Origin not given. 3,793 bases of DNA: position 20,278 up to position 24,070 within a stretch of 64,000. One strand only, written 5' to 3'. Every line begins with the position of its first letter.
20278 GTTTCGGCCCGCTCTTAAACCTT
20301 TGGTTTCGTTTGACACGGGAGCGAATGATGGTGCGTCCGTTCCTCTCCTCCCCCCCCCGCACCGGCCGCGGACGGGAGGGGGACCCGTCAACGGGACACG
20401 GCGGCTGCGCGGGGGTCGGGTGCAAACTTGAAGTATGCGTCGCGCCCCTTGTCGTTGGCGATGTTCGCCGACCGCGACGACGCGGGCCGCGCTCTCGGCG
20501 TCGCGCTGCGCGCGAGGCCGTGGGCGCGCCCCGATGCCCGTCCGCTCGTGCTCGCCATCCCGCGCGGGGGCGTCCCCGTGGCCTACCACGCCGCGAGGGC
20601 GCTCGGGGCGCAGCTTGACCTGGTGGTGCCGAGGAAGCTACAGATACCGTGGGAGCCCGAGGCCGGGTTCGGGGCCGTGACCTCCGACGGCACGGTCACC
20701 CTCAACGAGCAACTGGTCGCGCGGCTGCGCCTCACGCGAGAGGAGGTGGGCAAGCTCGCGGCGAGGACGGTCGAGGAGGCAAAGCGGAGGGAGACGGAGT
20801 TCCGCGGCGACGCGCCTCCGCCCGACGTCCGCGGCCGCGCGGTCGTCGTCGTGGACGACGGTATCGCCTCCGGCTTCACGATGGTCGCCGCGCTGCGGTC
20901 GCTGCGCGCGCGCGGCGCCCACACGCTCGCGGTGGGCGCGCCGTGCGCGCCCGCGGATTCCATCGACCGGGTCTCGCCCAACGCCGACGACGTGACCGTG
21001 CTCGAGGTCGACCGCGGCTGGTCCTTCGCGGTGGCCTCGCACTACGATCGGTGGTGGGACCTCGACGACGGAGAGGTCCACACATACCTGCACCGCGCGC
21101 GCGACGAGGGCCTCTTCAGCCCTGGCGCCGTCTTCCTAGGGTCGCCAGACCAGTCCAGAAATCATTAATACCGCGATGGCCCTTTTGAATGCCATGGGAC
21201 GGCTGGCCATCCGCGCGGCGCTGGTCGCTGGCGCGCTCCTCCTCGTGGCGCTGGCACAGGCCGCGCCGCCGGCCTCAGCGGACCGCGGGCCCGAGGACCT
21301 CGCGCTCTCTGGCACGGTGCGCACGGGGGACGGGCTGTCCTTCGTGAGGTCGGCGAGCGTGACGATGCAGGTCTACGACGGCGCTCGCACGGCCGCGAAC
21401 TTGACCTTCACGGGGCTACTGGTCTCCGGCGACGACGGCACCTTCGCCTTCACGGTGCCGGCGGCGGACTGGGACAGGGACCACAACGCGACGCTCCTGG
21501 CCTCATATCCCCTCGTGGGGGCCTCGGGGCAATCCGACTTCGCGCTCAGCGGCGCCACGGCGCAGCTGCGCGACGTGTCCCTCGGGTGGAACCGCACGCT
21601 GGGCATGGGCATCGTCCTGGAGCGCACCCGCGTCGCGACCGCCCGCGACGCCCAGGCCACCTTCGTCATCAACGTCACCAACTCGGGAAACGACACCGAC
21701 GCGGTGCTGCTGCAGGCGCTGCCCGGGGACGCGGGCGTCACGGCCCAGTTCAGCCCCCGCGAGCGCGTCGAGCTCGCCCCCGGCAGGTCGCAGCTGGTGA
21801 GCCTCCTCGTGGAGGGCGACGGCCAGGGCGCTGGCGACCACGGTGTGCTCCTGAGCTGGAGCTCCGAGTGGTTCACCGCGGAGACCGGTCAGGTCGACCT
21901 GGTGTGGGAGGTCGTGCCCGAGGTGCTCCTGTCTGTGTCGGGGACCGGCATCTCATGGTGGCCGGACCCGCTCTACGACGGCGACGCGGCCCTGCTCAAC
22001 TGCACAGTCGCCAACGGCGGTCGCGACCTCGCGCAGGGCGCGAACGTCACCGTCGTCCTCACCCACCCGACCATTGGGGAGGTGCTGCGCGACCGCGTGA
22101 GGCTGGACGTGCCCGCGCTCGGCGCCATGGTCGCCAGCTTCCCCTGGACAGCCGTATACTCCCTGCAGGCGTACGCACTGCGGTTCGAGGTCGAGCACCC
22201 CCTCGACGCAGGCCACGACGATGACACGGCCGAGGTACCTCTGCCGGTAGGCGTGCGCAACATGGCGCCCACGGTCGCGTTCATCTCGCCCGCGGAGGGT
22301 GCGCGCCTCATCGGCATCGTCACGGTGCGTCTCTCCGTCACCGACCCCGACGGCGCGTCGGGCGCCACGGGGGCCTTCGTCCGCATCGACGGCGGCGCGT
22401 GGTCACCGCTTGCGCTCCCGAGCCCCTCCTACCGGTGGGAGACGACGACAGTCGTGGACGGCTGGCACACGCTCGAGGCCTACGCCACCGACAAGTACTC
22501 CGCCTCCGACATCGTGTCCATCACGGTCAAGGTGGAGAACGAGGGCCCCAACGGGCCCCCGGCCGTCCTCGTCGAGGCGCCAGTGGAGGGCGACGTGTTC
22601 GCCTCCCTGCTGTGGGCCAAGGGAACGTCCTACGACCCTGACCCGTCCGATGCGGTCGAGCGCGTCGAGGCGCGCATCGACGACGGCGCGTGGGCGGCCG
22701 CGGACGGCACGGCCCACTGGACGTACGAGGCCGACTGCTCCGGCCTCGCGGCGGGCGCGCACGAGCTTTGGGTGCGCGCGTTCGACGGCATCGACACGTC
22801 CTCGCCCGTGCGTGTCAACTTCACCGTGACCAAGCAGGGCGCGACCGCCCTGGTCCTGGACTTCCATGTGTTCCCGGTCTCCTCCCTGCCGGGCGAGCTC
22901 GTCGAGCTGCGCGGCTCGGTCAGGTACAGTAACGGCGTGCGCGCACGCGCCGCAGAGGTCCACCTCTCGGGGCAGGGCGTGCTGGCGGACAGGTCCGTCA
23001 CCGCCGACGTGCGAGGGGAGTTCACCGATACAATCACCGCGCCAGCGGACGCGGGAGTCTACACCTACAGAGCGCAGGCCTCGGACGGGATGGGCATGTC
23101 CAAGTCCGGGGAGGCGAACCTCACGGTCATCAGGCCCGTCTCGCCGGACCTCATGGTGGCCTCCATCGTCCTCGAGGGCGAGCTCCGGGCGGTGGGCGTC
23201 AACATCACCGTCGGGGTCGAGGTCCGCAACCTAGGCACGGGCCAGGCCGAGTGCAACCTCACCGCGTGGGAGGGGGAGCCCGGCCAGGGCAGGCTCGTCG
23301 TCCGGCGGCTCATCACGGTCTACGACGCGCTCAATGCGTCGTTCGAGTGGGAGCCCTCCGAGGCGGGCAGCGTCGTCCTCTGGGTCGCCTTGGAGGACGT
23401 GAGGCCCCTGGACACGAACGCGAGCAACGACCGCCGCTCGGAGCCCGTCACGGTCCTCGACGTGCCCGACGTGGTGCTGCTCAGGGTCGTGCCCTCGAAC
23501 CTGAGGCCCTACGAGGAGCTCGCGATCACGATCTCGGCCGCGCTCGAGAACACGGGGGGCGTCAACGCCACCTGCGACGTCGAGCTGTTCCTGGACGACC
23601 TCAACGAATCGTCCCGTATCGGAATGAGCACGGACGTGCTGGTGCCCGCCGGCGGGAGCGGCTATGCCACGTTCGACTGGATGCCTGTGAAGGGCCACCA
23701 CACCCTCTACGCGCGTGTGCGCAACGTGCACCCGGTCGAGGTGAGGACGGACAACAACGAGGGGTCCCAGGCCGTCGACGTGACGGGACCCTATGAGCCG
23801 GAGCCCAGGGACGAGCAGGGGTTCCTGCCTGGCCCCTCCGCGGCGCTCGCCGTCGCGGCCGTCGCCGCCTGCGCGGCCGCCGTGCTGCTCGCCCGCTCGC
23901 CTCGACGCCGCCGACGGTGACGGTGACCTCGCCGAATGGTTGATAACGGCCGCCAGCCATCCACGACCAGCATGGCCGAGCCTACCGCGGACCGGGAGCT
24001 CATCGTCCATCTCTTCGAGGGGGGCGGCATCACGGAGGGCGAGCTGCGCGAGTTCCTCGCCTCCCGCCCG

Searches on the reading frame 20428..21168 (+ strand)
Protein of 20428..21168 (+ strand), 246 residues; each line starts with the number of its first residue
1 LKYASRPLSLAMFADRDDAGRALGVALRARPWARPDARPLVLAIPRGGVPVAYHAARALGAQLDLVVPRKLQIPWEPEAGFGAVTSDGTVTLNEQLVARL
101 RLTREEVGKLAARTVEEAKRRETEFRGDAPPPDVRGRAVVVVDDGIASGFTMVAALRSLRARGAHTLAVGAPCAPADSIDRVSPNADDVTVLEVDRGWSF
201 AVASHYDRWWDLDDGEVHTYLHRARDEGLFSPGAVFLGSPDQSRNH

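Call 9: search_protein_families(library=pfam, proteins=[window:20428-21168:+])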
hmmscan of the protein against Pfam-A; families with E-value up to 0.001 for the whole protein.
window:20428-21168:+ (246 aa): 1 family
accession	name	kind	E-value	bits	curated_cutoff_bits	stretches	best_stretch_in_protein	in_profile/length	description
PF00156.33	Pribosyltran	-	9.2e-15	54.7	26.3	1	38-199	30-147/158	Phosphoribosyl transferase domain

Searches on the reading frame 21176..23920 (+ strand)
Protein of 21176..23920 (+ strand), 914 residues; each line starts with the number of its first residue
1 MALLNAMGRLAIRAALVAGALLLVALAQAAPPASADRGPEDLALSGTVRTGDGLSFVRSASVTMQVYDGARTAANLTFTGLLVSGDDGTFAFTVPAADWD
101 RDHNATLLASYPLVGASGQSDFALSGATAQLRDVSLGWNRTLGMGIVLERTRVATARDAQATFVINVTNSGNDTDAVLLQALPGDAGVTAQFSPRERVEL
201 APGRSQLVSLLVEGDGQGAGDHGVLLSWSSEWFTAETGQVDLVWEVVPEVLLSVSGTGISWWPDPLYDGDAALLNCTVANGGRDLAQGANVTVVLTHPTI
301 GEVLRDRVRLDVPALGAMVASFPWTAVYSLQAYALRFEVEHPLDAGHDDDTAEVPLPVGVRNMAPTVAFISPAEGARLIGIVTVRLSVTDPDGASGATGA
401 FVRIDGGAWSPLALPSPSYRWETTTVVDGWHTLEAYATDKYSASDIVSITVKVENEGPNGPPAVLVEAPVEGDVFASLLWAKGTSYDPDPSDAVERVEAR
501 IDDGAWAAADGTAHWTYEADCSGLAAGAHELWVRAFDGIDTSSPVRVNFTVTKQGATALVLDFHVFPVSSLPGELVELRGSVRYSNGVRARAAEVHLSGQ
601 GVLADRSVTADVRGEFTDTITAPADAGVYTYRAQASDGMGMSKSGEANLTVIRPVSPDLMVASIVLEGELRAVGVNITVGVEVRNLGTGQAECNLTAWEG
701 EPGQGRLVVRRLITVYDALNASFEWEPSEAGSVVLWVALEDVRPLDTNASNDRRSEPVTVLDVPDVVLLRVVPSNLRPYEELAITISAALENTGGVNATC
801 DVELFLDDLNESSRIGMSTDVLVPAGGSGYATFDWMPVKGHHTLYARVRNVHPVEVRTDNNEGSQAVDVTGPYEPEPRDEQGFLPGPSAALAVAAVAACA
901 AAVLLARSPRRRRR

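Call 9: search_protein_families(library=pfam, proteins=[window:21176-23920:+])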
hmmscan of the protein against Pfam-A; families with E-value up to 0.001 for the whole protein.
window:21176-23920:+ (914 aa): 3 families
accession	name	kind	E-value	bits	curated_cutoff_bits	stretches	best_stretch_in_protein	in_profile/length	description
PF17957.7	Big_7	-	3.8e-12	47.1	24.1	1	365-435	1-70/70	Bacterial Ig domain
PF07705.17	CARDB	-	2.7e-11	44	22.7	0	656-692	1-36/101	CARDB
PF19077.6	Big_13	-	0.00057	20.8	27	0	595-651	43-100/102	Bacterial Ig-like domain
